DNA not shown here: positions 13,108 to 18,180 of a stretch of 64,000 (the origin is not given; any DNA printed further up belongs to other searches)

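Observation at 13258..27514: Tandem giant T9SS cargo genes (1590 aa and 3109 aa) forming a 14-kb surface-protein island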

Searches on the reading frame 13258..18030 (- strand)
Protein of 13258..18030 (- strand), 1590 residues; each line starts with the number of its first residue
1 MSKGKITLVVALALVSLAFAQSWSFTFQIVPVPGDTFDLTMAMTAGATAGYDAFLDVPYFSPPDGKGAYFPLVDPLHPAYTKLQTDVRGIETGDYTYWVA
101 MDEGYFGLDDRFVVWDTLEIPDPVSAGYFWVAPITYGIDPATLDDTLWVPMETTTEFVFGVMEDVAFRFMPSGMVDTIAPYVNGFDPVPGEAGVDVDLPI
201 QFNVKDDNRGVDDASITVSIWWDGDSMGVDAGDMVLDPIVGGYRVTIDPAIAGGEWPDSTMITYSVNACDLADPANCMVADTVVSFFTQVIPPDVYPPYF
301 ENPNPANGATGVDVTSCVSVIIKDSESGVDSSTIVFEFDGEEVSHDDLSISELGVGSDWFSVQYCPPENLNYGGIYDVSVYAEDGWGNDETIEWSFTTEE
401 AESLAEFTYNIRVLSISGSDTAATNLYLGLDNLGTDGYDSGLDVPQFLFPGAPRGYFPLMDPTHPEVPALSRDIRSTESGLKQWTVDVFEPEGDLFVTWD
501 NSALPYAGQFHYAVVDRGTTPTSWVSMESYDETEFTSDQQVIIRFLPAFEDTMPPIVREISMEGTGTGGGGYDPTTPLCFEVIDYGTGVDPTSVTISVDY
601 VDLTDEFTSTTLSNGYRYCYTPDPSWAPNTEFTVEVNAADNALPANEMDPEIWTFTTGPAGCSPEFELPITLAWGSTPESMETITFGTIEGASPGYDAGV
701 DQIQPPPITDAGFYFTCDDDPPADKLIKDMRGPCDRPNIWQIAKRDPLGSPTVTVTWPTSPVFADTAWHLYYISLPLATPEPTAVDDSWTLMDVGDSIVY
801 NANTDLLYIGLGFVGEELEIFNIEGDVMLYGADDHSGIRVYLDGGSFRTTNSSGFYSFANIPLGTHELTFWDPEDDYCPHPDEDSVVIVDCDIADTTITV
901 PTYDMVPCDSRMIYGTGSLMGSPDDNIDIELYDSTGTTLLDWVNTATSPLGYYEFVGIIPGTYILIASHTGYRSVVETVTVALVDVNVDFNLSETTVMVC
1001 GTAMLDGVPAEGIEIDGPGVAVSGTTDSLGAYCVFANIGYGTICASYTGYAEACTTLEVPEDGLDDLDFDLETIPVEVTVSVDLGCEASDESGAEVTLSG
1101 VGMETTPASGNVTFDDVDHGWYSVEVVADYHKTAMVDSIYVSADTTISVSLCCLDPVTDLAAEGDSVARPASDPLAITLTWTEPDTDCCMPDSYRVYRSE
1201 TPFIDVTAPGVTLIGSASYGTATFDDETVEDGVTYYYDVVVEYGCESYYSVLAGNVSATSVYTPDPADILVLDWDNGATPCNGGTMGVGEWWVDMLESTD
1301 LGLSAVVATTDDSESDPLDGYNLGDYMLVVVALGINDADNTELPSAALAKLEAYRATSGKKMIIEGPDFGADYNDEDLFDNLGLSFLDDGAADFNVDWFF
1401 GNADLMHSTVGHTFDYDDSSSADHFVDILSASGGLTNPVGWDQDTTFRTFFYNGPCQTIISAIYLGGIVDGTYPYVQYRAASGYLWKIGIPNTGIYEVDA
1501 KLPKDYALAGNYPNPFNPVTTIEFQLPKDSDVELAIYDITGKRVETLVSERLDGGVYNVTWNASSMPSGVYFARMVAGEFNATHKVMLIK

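Call 5: search_protein_families(library=pfam, proteins=[window:13258-18030:-], max_evalue=0.1)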
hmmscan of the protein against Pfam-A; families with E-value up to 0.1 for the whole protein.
window:13258-18030:- (1590 aa): 10 families
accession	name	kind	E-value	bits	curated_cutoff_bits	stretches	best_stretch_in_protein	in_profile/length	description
PF13620.12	CarboxypepD_reg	-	1.3e-18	67.5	32.3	2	928-992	18-81/82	Carboxypeptidase regulatory-like domain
PF18962.6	Por_Secre_tail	-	3.5e-11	43.7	27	1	1512-1587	2-74/75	Secretion system C-terminal sorting domain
PF13715.12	CarbopepD_reg_2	-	4.1e-10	40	32.2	1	944-998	27-82/88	CarboxypepD_reg-like domain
PF13205.12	Big_5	-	7.5e-10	39.9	23.6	1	296-398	3-105/105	Bacterial Ig-like domain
PF17210.9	SdrD_B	-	2.6e-09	37.7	29.7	1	926-996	26-91/112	SdrD B-like domain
PF17802.7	SpaA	-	7.2e-06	26.5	23.1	0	1095-1125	30-57/91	Prealbumin-like fold domain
PF13860.13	FlgD_ig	-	1e-05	25.8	27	1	1521-1576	13-74/79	FlgD Ig-like domain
PF08308.17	PEGA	-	3.6e-05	24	20.8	1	1089-1151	8-65/71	PEGA domain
PF14686.12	fn3_3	-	0.0081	16.4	24.4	0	849-874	30-55/75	Polysaccharide lyase family 4, domain II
PF20608.4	Phage_tube_C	-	0.045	14.5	24.1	0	959-982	56-79/82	Phage tail tube protein C-terminal domain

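Call 6: search_protein_families(library=ncbifam, proteins=[window:13258-18030:-], max_evalue=0.1)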
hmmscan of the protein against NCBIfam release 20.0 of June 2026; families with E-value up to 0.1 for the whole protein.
window:13258-18030:- (1590 aa): 4 families
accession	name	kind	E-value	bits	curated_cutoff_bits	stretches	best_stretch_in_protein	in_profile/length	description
TIGR04183.1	Por_Secre_tail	domain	2.1e-12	46.8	23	1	1512-1587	2-70/72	T9SS type A sorting domain-containing protein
NF052323.1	T9SSA_dep_M6i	equivalog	9.2e-11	40.4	600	1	1511-1590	960-1038/1043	T9SS-dependent M6-like inactivated metalloprotease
NF038113.1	T9SSA_dep_M36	equivalog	9.3e-07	27.4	885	1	1510-1588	794-868/869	T9SS-dependent M36 family metallopeptidase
NF033707.1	T9SS_sortase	equivalog_domain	0.00075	17.2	420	1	1510-1575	1000-1075/1095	type IX secretion system sortase PorU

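Call 15: search_solved_structures(query=window:13258-18030:-, max_evalue=0.01)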
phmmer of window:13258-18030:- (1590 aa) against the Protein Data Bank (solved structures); distinct sequences matched with E-value up to 0.01: 0.

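Call 27: find_homologous_proteins(query=window:13258-18030:-, max_evalue=0.001)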
Query window:13258-18030:- (1590 aa): 50 proteins with E <= 0.001 among 8000 candidates.
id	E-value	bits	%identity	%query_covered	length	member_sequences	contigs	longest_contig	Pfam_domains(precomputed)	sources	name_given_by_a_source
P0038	0.0e+0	3679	100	100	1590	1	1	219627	PF13715.13,PF13205.13,PF18962.8,PF13860.13,PF13620.13,PF22904.4,PF17210.10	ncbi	-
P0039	0.0e+0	2699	74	100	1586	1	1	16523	PF13715.13,PF13205.13,PF18962.8,PF13860.13,PF13620.13,PF22904.4,PF17210.10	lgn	-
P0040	0.0e+0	2539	70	100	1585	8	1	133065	PF13715.13,PF13205.13,PF18962.8,PF17802.8,PF13620.13,PF22904.4,PF17210.10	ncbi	-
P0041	0.0e+0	2462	67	100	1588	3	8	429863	PF13715.13,PF13205.13,PF18962.8,PF17802.8,PF13860.13,PF13620.13,PF22904.4,PF17210.10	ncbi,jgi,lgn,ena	-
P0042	0.0e+0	2165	61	100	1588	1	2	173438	PF13715.13,PF13205.13,PF18962.8,PF13620.13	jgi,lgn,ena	-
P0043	0.0e+0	1470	47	100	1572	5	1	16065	PF13715.13,PF18962.8,PF08308.18,PF13620.13,PF22904.4,PF17210.10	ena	-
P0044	0.0e+0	1450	47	100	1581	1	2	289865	PF13715.13,PF18962.8,PF13620.13,PF17210.10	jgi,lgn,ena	-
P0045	0.0e+0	1429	46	100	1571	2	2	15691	PF13715.13,PF13205.13,PF18962.8,PF08308.18,PF17802.8,PF13620.13,PF22904.4,PF17210.10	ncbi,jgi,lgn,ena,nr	ncbi:MAG TPA: T9SS type A sorting domain-containing protein [candidate division Zixibacteria bacteri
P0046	0.0e+0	1429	47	100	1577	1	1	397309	PF13715.13,PF18962.8,PF08308.18,PF13620.13,PF22904.4,PF17210.10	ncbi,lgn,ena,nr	ncbi:T9SS type A sorting domain-containing protein [bacterium]|nr:T9SS type A sorting domain-contain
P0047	0.0e+0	1415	46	100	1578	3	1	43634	PF13715.13,PF18962.8,PF13620.13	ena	-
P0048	0.0e+0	1387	46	100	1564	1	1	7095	PF13715.13,PF13205.13,PF18962.8,PF08308.18,PF13860.13,PF13620.13,PF22904.4,PF17210.10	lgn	-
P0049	0.0e+0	1380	45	100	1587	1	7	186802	PF13715.13,PF13205.13,PF18962.8,PF13620.13,PF22904.4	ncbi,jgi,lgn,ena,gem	-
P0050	0.0e+0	1262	49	82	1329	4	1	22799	PF18962.8,PF13620.13,PF22904.4,PF17210.10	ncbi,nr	ncbi:hypothetical protein DRQ36_02025 [bacterium]|nr:MAG: hypothetical protein DRQ36_02025 [bacteriu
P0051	1.5e-119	419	29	100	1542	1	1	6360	PF13715.13,PF13205.13,PF18962.8,PF08308.18,PF13620.13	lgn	-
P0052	2.4e-105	371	30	100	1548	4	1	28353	PF13715.13,PF18962.8,PF12985.14,PF08308.18,PF13620.13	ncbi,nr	ncbi:carboxypeptidase regulatory-like domain-containing protein [bacterium]|nr:carboxypeptidase regu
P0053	1.7e-90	322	26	82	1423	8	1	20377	PF08308.18,PF17802.8,PF23193.2,PF13620.13,PF17210.10,PF13715.13,PF13205.13,PF18962.8,PF14686.13,PF13860.13,PF09430.17,PF22904.4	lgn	-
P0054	1.5e-74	269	27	43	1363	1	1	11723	PF13715.13,PF13205.13,PF13860.13,PF13620.13,PF00041.28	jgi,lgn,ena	-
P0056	1.1e-65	240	27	48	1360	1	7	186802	PF13715.13,PF13205.13,PF13860.13,PF13620.13,PF00041.28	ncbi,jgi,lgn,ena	-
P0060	5.7e-17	79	45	6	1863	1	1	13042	PF22073.3,PF15780.12,PF07610.18,PF24517.3,PF18962.8,PF00688.25,PF12371.15,PF22544.3,PF00082.28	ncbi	-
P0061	2.3e-16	77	41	7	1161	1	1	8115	PF00963.25,PF18962.8,PF13860.13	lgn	-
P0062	3.1e-16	76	41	6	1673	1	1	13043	PF08126.17,PF13715.13,PF18962.8,PF13620.13,PF01364.25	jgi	jgi:hypothetical protein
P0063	9.4e-15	71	51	6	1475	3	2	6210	PF18962.8,PF13860.13,PF19077.7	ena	-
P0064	1.5e-14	70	46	6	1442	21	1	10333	PF02922.25,PF16561.12,PF22058.3,PF18962.8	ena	-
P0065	1.6e-14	70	45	6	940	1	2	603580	PF16132.12,PF13585.13,PF03160.21,PF18962.8,PF13860.13,PF05345.19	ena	-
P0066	4.5e-14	69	44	6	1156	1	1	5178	PF18962.8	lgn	-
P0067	3.1e-12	63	43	6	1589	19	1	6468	PF18962.8,PF13860.13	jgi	jgi:hypothetical protein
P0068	4.6e-12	62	37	6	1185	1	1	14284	PF18962.8,PF25788.3,PF13860.13,PF00041.28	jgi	jgi:hypothetical protein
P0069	1.8e-11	60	44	6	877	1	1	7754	PF18962.8,PF13860.13,PF05345.19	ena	-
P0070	1.4e-10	57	43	6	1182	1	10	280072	PF08126.17,PF18962.8,PF03785.21,PF13860.13,PF01364.25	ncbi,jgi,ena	-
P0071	2.0e-10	57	43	6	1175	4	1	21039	PF08126.17,PF18962.8,PF13860.13,PF01364.25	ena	-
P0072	2.1e-10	57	40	6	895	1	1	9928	PF13517.13,PF18962.8,PF13860.13,PF05345.19,PF07593.19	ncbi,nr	ncbi:VCBS repeat-containing protein, partial [bacterium]|nr:VCBS repeat-containing protein [bacteriu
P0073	5.9e-10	55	41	6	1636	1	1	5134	PF18962.8,PF13860.13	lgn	-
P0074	8.2e-10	55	42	5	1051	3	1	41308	PF13715.13,PF18962.8,PF13860.13,PF13620.13,PF00041.28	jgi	jgi:hypothetical protein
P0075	1.2e-9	54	41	6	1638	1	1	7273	PF00963.25,PF18962.8,PF13860.13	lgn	-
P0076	1.6e-9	54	28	15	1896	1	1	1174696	PF13229.13,PF25523.2,PF13205.13,PF18998.7,PF18614.8,PF00041.28,PF05048.20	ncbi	-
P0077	1.7e-9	54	39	7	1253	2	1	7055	PF08126.17,PF18962.8,PF13860.13,PF01364.25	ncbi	-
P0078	2.7e-9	53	40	6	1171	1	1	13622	PF00963.25,PF18962.8,PF13860.13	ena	-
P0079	3.0e-9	53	41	6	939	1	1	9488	PF18962.8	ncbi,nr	ncbi:MAG TPA: T9SS type A sorting domain-containing protein, partial [Bacteroidota bacterium]|nr:T9S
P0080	1.5e-8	51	32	6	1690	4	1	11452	PF08126.17,PF13715.13,PF18962.8,PF13620.13,PF01364.25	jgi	-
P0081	4.6e-8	49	41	6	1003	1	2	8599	PF13715.13,PF18962.8,PF13620.13,PF22544.3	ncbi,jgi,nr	ncbi:T9SS type A sorting domain-containing protein [bacterium]|nr:T9SS type A sorting domain-contain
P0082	6.7e-8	48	38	6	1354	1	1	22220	PF25788.3,PF13860.13,PF00041.28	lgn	-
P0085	8.4e-7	45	36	6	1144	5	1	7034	PF18962.8,PF00082.28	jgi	jgi:thermitase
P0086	1.4e-6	44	33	6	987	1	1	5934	PF20773.6,PF18962.8,PF22544.3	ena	-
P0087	9.7e-6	41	35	6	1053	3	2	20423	PF17517.8,PF18962.8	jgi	jgi:hypothetical protein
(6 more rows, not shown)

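Call 29: search_solved_structures(query=A2, max_evalue=1)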
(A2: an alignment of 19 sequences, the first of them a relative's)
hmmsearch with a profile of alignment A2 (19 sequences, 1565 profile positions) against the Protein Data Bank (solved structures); distinct sequences matched with E-value up to 1: 22.
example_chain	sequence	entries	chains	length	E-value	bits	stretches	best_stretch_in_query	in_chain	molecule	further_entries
9c7v_B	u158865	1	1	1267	1.3e-33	118.7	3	838-995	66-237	BOS complex subunit NOMO2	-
9c7u_B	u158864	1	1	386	8.3e-08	33.2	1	815-952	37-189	BOS complex subunit NOMO2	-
4wi0_B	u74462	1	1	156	3.2e-07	31.3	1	1066-1126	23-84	Cellulosomal scaffoldin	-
4u3s_B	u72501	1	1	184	4.5e-07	30.8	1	1066-1126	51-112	Cellulosomal scaffoldin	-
2nsm_A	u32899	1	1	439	0.00013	22.7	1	974-1050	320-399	Carboxypeptidase N catalytic chain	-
1h8l_A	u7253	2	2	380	0.0006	20.4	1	914-971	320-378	CARBOXYPEPTIDASE GP180 RESIDUES 503-882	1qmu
9j6z_A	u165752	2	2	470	0.0069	16.9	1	970-1057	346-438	Carboxypeptidase D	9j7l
4v4c_B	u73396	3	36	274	0.0078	16.7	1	891-965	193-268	Pyrogallol hydroxytransferase small subunit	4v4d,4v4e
7eh9_A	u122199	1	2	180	0.0083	16.6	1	1505-1554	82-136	Basal-body rod modification protein FlgD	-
5aq0_A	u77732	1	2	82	0.0091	16.5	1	982-1049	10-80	CARBOXYPEPTIDASE D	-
3njx_A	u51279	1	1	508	0.013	16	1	895-963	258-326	Rhamnogalacturonase B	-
7bhq_A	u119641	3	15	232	0.013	16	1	1505-1554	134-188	Basal-body rod modification protein FlgD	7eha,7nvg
3mn8_A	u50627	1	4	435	0.013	16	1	971-1051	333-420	LP15968p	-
2xhn_A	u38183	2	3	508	0.015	15.8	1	895-963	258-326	RHAMNOGALACTURONASE B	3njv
1nkg_A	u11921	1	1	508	0.015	15.8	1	895-963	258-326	Rhamnogalacturonase B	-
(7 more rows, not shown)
